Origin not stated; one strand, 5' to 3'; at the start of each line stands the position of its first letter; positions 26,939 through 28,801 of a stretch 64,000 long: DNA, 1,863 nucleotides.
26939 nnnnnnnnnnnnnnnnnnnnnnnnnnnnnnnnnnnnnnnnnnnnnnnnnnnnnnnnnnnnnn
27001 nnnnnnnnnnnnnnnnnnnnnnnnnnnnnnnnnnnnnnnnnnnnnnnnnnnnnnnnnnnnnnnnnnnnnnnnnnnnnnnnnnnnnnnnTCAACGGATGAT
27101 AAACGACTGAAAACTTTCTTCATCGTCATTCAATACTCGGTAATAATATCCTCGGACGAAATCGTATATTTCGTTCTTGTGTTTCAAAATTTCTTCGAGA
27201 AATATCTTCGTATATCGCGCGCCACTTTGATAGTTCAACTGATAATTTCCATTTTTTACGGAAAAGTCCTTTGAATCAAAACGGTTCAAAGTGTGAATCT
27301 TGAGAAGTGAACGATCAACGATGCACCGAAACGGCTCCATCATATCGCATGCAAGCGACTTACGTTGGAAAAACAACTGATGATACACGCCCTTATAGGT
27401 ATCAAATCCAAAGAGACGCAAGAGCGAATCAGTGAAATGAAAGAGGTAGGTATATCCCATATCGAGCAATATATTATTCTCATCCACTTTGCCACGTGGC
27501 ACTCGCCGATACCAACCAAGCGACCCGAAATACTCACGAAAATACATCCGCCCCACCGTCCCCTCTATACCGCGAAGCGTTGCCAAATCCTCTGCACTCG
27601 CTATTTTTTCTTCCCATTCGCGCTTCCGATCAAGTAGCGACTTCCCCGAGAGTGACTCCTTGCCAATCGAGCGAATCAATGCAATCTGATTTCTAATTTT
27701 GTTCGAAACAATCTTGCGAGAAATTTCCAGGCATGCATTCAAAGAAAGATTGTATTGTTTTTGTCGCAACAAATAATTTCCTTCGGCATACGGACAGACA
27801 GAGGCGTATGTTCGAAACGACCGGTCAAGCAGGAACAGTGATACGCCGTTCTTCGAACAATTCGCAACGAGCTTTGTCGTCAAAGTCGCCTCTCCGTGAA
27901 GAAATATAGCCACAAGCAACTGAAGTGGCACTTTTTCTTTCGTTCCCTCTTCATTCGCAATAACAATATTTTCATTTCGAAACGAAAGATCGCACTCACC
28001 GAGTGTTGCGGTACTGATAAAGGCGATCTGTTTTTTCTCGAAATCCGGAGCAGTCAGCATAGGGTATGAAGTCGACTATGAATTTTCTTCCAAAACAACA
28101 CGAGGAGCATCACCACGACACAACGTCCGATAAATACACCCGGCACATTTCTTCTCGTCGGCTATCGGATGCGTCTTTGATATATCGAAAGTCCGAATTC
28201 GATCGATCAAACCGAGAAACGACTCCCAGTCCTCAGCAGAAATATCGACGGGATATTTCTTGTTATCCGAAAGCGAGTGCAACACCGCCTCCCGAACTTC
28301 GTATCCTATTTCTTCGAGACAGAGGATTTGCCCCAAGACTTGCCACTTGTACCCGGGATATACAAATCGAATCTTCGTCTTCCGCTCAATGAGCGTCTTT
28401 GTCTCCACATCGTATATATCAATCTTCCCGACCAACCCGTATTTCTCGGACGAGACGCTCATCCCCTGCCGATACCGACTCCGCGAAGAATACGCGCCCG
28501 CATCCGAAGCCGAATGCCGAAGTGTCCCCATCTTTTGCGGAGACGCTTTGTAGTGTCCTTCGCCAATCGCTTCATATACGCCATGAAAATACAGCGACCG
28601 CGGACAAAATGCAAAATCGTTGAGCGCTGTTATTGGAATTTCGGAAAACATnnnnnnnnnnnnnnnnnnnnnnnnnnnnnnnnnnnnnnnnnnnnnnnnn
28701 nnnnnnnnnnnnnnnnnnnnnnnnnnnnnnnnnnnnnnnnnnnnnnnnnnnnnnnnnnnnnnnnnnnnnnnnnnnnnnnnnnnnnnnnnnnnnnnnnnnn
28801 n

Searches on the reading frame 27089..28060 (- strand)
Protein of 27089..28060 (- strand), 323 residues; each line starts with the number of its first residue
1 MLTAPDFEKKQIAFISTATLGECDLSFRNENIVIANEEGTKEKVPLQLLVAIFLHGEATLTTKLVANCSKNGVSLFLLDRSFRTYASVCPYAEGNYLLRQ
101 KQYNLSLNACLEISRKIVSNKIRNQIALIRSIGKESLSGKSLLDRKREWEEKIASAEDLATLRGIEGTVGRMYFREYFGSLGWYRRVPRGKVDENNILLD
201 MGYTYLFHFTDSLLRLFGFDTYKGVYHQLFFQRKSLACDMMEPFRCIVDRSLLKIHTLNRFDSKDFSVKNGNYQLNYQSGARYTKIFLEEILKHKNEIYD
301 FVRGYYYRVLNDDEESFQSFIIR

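Call 6: search_protein_families(library=pfam, proteins=[window:27089-28060:-])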
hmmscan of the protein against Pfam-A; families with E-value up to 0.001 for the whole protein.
window:27089-28060:- (323 aa): 1 family
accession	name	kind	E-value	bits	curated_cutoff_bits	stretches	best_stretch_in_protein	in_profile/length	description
PF01867.21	Cas_Cas1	-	1.3e-55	189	22.3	1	23-285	8-279/283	CRISPR associated protein Cas1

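Call 109: search_protein_families(library=ncbifam, proteins=[window:27089-28060:-], max_evalue=0.001)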
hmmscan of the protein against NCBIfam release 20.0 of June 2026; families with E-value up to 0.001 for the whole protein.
window:27089-28060:- (323 aa): 9 families
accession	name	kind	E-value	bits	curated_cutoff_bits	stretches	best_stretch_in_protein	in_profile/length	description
TIGR04329.1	cas1_PREFRAN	exception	5.7e-94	314.7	300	1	6-310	1-304/317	type V CRISPR-associated endonuclease Cas1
TIGR00287.1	cas1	equivalog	3.5e-42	144.7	71.7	1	25-293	11-294/327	CRISPR-associated endonuclease Cas1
NF049935.1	cas4g_cas1g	exception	1.4e-40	139.3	560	1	24-287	225-499/546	CRISPR-associated endonuclease Cas4g/Cas1g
TIGR03640.1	cas1_DVULG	exception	5.2e-37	127.8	385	1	23-275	13-282/340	type I-C CRISPR-associated endonuclease Cas1c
TIGR04093.1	cas1_CYANO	exception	7.9e-37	126.9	385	1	29-289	16-289/334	type I-D CRISPR-associated endonuclease Cas1d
TIGR03639.1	cas1_NMENI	exception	5.2e-30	104.7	120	1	23-266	10-243/278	type II CRISPR-associated endonuclease Cas1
TIGR03641.1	cas1_HMARI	exception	2.9e-21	76.1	304.1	1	28-289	13-279/324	type I-B CRISPR-associated endonuclease Cas1b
TIGR03983.1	cas1_MYXAN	equivalog_domain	3.6e-21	75.5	358.05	1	29-288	27-301/347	type I-MYXAN CRISPR-associated endonuclease Cas1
TIGR03638.1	cas1_ECOLI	exception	2e-06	27.2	215.6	1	20-123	16-121/269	type I-E CRISPR-associated endonuclease Cas1e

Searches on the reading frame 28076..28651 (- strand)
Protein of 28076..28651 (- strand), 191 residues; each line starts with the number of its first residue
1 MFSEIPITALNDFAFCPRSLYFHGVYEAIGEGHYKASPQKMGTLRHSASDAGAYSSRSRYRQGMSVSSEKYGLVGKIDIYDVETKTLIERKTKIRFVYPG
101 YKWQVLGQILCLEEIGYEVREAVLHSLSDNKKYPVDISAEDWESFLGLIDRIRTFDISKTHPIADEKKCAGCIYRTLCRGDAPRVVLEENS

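Call 6: search_protein_families(library=pfam, proteins=[window:28076-28651:-])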
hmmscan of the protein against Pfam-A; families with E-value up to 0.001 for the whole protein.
window:28076-28651:- (191 aa): 2 families
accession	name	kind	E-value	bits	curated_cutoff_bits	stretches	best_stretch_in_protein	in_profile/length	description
PF01930.23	Cas_Cas4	-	4.7e-13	50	22.7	1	8-178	3-158/160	Domain of unknown function DUF83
PF12705.13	PDDEXK_1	-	0.0009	19.7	22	0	99-179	156-247/247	PD-(D/E)XK nuclease superfamily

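Call 109: search_protein_families(library=ncbifam, proteins=[window:28076-28651:-], max_evalue=0.001)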
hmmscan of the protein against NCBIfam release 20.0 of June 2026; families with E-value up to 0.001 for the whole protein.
window:28076-28651:- (191 aa): 3 families
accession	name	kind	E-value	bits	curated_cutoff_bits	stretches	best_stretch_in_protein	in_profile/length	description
TIGR04328.1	cas4_PREFRAN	exception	1.9e-51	174.6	70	1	5-179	1-176/178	type V CRISPR-associated protein Cas4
NF049935.1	cas4g_cas1g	exception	3.4e-18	65.4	560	1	5-179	2-190/546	CRISPR-associated endonuclease Cas4g/Cas1g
TIGR00372.1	cas4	equivalog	5.1e-18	65.5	65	1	5-179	1-179/180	CRISPR-associated protein Cas4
